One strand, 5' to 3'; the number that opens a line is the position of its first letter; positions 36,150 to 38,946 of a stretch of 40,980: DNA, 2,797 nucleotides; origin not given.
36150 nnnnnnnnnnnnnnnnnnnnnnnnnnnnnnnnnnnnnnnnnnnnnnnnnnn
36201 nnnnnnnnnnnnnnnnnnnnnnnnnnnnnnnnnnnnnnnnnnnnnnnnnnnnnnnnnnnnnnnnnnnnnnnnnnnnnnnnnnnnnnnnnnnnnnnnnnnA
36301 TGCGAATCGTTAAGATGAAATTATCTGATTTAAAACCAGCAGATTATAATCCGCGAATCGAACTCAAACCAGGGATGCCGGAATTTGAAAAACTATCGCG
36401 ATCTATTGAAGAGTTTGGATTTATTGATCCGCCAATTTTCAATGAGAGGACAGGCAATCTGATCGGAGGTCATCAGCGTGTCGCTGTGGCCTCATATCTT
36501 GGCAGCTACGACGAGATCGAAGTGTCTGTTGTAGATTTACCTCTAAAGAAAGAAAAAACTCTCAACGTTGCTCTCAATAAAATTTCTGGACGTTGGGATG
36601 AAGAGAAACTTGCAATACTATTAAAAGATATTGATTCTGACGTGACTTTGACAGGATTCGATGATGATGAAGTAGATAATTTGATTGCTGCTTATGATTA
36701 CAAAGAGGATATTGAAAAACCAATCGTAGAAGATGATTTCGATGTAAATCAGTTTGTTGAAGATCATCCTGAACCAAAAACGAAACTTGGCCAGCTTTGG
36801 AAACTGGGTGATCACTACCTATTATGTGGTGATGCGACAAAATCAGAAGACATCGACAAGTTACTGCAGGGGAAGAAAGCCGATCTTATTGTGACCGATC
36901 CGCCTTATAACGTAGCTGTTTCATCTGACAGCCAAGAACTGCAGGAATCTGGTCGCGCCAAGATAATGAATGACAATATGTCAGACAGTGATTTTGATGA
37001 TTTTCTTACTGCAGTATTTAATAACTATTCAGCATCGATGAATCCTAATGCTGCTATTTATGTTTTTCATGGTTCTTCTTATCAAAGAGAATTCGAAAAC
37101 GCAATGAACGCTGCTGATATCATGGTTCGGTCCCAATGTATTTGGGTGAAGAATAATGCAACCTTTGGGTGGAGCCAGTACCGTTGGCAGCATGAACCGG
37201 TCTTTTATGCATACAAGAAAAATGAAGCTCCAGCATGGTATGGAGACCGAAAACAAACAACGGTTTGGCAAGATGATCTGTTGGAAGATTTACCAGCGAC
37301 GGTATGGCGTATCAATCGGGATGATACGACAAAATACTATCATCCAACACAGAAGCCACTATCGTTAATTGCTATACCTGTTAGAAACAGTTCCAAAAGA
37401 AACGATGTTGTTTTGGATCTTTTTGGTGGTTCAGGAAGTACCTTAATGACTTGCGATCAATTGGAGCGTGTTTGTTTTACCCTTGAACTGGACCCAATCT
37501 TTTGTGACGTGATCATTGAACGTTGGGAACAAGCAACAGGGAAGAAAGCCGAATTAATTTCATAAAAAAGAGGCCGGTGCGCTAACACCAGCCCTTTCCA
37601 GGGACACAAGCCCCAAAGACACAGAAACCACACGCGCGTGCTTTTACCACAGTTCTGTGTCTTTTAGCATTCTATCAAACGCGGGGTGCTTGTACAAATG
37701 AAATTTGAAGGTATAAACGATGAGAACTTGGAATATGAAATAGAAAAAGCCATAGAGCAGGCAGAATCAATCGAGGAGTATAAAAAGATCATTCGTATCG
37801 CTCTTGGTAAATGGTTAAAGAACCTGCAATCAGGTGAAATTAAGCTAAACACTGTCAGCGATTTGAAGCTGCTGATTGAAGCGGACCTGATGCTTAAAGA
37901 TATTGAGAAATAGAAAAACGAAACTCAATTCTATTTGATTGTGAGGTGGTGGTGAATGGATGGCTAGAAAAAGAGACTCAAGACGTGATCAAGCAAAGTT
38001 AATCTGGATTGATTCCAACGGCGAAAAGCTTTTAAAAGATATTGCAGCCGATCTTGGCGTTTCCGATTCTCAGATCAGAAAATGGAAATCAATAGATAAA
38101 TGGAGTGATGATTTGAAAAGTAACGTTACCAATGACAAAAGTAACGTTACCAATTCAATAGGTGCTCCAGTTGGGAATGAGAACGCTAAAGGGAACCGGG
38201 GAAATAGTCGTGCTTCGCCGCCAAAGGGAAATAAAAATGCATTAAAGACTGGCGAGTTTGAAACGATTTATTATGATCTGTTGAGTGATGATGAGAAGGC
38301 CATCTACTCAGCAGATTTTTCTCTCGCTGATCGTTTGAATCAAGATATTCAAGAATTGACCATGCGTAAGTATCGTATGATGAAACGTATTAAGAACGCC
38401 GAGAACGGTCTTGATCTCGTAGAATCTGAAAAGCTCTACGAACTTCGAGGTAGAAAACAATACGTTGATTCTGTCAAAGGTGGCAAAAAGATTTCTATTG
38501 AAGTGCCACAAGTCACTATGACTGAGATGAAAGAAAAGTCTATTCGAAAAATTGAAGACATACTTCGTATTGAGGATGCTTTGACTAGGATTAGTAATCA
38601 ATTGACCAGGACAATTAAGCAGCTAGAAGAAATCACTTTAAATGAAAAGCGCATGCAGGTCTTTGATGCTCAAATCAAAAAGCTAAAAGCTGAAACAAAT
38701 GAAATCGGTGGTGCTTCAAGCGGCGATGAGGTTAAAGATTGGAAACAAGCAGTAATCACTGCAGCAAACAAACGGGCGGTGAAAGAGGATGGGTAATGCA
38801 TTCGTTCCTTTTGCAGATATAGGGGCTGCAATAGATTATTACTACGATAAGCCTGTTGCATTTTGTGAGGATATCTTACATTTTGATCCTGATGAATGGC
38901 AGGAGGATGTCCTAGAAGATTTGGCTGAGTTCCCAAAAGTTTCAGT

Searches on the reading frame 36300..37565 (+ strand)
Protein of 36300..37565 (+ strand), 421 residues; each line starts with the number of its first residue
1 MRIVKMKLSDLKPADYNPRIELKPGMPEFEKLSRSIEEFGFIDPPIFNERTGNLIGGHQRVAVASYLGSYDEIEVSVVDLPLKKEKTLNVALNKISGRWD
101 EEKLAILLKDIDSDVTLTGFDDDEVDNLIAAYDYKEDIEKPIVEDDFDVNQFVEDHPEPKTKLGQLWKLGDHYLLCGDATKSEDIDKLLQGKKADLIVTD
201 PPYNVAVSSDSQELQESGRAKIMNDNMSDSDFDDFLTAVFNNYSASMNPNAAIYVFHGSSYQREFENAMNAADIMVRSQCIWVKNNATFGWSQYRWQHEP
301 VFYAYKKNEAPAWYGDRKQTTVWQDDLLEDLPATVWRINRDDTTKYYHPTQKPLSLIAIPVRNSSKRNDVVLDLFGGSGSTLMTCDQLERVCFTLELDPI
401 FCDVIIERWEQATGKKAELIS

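Call 7: search_protein_families(library=pfam, proteins=[window:36300-37565:+], max_evalue=0.01)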
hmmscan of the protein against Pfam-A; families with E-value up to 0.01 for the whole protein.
window:36300-37565:+ (421 aa): 3 families
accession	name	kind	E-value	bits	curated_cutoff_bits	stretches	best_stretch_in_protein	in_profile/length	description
PF01555.25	N6_N4_Mtase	-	4.3e-28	99.2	26.7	1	195-406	2-220/221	DNA methylase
PF03602.21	Cons_hypoth95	-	0.0028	17.8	24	0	181-216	100-138/182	Conserved hypothetical protein 95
PF02384.22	N6_Mtase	-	0.0036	17.1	20.4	0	190-267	122-195/311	N-6 DNA Methylase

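Call 8: search_protein_families(library=ncbifam, proteins=[window:36300-37565:+], max_evalue=0.01)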
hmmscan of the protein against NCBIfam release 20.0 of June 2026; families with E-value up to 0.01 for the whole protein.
window:36300-37565:+ (421 aa): 4 families
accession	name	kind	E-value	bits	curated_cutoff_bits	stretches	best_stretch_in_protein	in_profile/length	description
NF050803.1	DnaMtaseCcrMCaul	equivalog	5.4e-18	65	830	1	188-413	17-251/350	adenine-specific DNA-methyltransferase CcrM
NF008572.0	PRK11524.1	equivalog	2.7e-12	46.4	292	1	171-413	14-260/294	adenine-specific DNA-methyltransferase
NF010253.0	PRK13699.1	subfamily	2.9e-09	36.9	244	1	189-397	16-193/226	DNA methyltransferase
TIGR04285.1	nucleoid_noc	exception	0.00067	19.1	315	1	3-91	2-87/255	nucleoid occlusion protein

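Call 63: search_protein_families(library=phrogs, proteins=[window:36300-37565:+], max_evalue=0.001)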
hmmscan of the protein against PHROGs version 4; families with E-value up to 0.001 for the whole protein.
window:36300-37565:+ (421 aa): 20 families
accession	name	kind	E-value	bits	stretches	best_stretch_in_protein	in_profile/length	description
phrog_498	-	other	1.9e-164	549.7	1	1-418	33-428/633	DNA methyltransferase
phrog_67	-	other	3.7e-45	156.2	1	166-417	118-351/743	DNA methyltransferase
phrog_620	-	DNA, RNA and nucleotide metabolism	1.8e-43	150.2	1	1-157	7-169/217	ParB-like partition protein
phrog_9353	-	unknown function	7e-36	125.3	1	5-151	13-160/245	-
phrog_23085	-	unknown function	6.8e-30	104.5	1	296-416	2-112/138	-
phrog_8071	-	DNA, RNA and nucleotide metabolism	1e-24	88.5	1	2-210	6-210/389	ParB-like partition protein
phrog_3008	-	other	2.7e-19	70.4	1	308-416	139-218/244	DNA methyltransferase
phrog_723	-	DNA, RNA and nucleotide metabolism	1e-16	62.4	1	2-150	12-158/223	ParB-like partition protein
phrog_18293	-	other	1.2e-11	45.6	1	328-416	27-114/119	methyltransferase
phrog_15396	-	DNA, RNA and nucleotide metabolism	8.9e-11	43.1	1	31-132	29-134/258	ParB-like partition nuclease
phrog_940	-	DNA, RNA and nucleotide metabolism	4e-09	37.2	1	2-121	5-123/388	nuclease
phrog_5475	-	unknown function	9.2e-09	35.6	1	3-96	3-88/458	-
phrog_8769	-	other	2.1e-07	31.7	1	365-411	9-55/71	methyltransferase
phrog_6025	-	other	4.4e-07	30.7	1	183-287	20-113/192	DNA methyltransferase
phrog_6952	-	other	8.2e-07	30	1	344-398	107-164/181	DNA methyltransferase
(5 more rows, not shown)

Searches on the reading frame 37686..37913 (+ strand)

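Call 7: search_protein_families(library=pfam, proteins=[window:37686-37913:+], max_evalue=0.01)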
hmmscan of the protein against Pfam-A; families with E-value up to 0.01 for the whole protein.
window:37686-37913:+ (75 aa): 0 families

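Call 8: search_protein_families(library=ncbifam, proteins=[window:37686-37913:+], max_evalue=0.01)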
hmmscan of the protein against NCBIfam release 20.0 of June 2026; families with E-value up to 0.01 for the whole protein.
window:37686-37913:+ (75 aa): 0 families

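Call 63: search_protein_families(library=phrogs, proteins=[window:37686-37913:+], max_evalue=0.001)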
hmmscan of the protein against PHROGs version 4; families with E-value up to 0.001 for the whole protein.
window:37686-37913:+ (75 aa): 1 family
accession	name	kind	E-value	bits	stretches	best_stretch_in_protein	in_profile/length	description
phrog_1476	-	unknown function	1.7e-27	96.4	1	10-73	8-71/72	-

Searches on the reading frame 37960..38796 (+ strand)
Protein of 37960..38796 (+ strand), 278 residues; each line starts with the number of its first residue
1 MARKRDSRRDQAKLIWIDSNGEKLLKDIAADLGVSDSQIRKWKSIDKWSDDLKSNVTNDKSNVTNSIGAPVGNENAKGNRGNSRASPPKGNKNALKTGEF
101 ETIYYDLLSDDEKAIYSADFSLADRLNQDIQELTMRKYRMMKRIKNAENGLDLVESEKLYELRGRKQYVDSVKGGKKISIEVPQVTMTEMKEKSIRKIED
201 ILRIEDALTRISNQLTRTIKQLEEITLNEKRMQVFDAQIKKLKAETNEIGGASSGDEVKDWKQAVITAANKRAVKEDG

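Call 7: search_protein_families(library=pfam, proteins=[window:37960-38796:+], max_evalue=0.01)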
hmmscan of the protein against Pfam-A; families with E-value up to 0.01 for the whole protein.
window:37960-38796:+ (278 aa): 2 families
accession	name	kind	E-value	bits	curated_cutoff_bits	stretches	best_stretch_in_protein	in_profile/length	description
PF10668.15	Phage_terminase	-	3.4e-20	71.9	22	1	1-64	1-64/67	Phage terminase small subunit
PF01527.26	HTH_Tnp_1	-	0.0053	17.4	24.1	0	25-46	26-47/75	Transposase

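Call 8: search_protein_families(library=ncbifam, proteins=[window:37960-38796:+], max_evalue=0.01)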
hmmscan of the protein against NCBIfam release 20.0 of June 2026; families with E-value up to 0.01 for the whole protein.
window:37960-38796:+ (278 aa): 1 family
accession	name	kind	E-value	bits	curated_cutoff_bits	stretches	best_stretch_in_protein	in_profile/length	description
NF040601.1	TerS_not_xtmA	equivalog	1e-65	221.7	120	1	1-246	1-231/233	phage terminase small subunit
